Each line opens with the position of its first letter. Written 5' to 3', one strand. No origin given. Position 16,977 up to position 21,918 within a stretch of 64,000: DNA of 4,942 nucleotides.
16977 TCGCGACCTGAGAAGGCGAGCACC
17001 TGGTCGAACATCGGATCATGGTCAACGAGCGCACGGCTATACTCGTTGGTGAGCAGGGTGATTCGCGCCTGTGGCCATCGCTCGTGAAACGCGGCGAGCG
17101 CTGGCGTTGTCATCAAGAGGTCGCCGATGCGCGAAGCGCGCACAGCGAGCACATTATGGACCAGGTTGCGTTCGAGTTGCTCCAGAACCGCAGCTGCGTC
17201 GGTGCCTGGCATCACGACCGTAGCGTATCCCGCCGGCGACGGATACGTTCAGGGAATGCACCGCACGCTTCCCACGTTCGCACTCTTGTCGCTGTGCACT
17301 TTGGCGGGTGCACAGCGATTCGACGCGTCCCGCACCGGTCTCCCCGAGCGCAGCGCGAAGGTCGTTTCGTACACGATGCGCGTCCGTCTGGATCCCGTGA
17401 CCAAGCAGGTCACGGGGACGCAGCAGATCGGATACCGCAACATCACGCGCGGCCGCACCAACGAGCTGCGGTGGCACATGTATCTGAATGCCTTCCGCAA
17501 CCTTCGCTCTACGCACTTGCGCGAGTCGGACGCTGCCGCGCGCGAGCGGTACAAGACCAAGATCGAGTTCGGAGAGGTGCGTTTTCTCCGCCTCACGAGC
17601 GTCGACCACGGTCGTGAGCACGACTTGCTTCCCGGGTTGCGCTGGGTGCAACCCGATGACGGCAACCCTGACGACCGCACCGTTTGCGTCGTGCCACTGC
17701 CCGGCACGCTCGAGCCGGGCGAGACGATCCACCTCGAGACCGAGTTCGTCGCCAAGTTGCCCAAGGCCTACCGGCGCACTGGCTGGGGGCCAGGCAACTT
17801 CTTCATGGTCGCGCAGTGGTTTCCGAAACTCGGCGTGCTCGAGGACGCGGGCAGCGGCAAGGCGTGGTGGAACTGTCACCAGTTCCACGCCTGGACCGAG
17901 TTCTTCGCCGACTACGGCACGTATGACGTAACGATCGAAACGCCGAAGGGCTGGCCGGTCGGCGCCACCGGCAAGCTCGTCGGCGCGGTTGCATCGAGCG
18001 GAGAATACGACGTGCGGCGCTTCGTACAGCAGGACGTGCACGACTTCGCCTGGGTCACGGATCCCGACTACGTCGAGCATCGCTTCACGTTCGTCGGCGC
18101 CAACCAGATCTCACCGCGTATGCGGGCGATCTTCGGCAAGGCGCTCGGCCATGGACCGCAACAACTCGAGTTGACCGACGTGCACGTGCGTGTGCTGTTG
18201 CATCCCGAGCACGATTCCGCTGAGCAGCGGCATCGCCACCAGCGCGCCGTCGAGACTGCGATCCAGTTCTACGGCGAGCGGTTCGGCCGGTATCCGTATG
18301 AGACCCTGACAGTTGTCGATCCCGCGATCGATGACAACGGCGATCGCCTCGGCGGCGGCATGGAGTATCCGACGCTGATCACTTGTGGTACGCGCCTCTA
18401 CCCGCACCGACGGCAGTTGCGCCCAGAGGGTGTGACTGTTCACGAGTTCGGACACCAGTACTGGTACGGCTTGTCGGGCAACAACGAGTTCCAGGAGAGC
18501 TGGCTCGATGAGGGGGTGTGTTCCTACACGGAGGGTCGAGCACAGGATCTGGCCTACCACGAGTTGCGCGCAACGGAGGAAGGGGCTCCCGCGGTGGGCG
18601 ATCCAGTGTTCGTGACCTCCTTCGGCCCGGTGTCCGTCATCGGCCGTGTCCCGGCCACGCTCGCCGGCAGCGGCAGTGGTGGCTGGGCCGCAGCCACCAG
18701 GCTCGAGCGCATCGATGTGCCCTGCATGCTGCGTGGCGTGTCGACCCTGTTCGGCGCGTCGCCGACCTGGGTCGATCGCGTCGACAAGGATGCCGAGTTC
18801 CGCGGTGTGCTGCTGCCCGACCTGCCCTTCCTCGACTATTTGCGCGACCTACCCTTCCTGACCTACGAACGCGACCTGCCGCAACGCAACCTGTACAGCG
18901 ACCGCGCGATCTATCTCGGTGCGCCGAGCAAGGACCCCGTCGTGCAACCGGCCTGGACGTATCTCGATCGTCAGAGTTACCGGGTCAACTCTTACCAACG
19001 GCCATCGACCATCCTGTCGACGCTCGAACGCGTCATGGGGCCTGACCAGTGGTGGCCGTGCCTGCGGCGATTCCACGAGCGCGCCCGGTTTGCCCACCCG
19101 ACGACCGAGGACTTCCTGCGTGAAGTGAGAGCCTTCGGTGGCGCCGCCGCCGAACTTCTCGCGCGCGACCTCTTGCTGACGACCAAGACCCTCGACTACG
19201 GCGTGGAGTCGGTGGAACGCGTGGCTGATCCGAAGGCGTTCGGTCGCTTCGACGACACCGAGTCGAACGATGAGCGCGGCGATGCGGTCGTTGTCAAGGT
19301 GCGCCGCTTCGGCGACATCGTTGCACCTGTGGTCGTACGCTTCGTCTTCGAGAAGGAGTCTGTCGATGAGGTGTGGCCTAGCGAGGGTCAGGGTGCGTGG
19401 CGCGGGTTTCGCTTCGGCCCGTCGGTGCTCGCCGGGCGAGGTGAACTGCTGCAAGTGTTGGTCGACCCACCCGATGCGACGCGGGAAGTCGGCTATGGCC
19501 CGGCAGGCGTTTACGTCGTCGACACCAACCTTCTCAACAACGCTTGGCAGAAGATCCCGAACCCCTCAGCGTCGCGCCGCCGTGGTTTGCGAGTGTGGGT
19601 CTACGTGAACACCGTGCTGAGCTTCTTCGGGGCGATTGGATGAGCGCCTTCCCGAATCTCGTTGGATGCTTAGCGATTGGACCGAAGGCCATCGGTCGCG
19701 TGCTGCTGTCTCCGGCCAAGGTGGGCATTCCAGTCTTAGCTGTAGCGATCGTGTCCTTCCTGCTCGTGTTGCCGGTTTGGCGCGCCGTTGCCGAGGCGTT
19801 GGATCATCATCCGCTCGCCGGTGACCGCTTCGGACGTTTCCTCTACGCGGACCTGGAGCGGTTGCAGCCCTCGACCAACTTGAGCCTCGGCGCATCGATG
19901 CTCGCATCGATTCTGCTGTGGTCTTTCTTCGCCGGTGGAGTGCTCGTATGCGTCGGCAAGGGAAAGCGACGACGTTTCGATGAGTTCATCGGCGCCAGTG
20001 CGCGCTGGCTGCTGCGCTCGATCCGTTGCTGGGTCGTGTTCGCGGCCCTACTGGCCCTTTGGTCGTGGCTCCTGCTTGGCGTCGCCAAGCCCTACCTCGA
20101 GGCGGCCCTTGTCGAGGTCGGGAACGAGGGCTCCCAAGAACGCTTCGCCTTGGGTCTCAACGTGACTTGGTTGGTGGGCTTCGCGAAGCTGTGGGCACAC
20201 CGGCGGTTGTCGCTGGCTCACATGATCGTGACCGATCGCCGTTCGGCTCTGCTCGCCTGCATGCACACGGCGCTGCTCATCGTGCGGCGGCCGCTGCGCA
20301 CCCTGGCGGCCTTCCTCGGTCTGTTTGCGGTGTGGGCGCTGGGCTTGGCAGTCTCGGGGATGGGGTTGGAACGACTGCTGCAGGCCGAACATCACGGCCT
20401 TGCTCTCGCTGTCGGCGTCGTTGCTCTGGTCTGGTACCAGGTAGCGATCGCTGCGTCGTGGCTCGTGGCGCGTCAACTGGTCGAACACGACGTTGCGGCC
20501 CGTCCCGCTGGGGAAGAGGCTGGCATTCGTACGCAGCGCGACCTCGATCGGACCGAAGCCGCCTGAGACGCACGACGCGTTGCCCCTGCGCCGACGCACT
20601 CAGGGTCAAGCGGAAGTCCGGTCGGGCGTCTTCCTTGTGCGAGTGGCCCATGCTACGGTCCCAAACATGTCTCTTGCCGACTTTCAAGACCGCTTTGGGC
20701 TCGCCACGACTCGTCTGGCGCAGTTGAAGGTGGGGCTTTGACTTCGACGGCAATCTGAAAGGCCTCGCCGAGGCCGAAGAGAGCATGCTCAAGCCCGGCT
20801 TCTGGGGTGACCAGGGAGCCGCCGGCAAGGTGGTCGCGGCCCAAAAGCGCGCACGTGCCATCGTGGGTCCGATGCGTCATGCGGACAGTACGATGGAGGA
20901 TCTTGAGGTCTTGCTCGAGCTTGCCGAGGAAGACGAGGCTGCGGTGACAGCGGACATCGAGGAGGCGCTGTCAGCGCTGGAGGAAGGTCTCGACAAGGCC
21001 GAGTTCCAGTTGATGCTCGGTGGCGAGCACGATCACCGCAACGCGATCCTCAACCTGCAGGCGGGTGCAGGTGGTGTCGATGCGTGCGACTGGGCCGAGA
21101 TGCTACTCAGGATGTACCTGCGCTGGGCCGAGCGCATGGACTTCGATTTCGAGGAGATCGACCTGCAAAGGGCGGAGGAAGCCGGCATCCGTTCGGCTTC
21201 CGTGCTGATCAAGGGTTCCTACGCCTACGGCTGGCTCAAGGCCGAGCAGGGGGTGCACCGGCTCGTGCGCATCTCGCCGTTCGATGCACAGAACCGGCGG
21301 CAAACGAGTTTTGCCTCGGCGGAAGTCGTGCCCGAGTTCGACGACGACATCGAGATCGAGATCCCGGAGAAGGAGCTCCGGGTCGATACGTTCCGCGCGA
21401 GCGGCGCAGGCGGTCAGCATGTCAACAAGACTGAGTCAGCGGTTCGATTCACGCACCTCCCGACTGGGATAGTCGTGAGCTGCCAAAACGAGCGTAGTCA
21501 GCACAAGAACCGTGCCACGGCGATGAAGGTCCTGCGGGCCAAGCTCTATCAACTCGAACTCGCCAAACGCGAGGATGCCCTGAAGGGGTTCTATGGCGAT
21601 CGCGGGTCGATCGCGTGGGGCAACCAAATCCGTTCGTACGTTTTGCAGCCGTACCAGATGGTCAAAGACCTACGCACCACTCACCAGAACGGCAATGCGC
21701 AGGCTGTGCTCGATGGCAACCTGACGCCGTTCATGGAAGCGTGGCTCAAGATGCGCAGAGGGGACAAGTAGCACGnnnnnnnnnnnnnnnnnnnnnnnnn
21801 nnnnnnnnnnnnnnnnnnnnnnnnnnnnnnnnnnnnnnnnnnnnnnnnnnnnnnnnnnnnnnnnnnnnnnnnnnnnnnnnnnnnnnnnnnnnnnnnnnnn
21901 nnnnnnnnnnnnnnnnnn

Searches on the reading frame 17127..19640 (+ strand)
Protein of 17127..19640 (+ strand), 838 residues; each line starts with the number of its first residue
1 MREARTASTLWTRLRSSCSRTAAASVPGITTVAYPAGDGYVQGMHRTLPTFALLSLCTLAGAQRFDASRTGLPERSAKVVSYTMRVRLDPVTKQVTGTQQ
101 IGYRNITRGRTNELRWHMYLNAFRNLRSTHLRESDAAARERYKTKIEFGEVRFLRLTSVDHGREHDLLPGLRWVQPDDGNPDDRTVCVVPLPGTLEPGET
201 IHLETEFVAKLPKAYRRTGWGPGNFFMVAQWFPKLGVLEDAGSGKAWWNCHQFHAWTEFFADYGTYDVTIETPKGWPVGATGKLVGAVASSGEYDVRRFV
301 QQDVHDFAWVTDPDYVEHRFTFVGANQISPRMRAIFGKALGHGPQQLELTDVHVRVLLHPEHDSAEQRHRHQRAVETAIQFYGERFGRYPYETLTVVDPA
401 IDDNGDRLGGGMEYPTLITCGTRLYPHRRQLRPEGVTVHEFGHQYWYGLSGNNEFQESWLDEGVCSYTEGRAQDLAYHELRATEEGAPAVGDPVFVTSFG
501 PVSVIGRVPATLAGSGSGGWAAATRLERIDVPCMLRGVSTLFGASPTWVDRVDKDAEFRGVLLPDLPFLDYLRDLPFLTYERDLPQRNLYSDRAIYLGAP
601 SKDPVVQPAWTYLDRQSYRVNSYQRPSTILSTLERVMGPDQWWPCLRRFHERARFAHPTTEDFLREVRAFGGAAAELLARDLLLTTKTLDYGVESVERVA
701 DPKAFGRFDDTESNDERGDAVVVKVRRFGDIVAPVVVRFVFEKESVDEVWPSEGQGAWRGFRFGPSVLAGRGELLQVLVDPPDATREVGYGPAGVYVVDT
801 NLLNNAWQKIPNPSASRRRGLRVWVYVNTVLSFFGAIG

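Call 23: search_protein_families(library=pfam, proteins=[window:17127-19640:+], max_evalue=0.0001)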
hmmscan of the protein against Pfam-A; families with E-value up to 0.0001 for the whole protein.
window:17127-19640:+ (838 aa): 1 family
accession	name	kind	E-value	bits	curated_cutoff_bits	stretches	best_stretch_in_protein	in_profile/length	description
PF01433.26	Peptidase_M1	-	5.4e-07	29.9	27.7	0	376-481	7-115/218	Peptidase family M1 domain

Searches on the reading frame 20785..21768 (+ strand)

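Call 23: search_protein_families(library=pfam, proteins=[window:20785-21768:+], max_evalue=0.0001)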
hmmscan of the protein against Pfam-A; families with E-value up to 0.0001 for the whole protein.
window:20785-21768:+ (328 aa): 2 families
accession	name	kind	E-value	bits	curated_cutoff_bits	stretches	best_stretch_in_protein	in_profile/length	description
PF03462.23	PCRF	-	2.3e-50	171.6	24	1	3-178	14-193/194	PCRF domain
PF00472.26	RF-1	-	1.5e-43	147.8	35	1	187-297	1-116/116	RF-1 domain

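Call 35: search_protein_families(library=ncbifam, proteins=[window:20785-21768:+])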
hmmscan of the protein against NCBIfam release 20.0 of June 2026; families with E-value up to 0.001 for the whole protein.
window:20785-21768:+ (328 aa): 5 families
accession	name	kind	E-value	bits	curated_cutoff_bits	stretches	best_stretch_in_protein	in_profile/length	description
TIGR00020.2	prfB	exception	3.4e-145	483.5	370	1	2-322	32-353/353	peptide chain release factor 2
NF001859.2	PRK00591.1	equivalog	1.6e-71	241.2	400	1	9-323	23-341/347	peptide chain release factor 1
TIGR00019.1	prfA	equivalog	1.7e-69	234.4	423.25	1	15-322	38-348/361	peptide chain release factor 1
TIGR03072.1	release_prfH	equivalog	2e-33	115.6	166.65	1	89-283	3-193/200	peptide chain release factor H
NF006718.0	PRK09256.1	equivalog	1.3e-13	50.8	100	1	190-222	9-41/140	alternative ribosome rescue aminoacyl-tRNA hydrolase ArfB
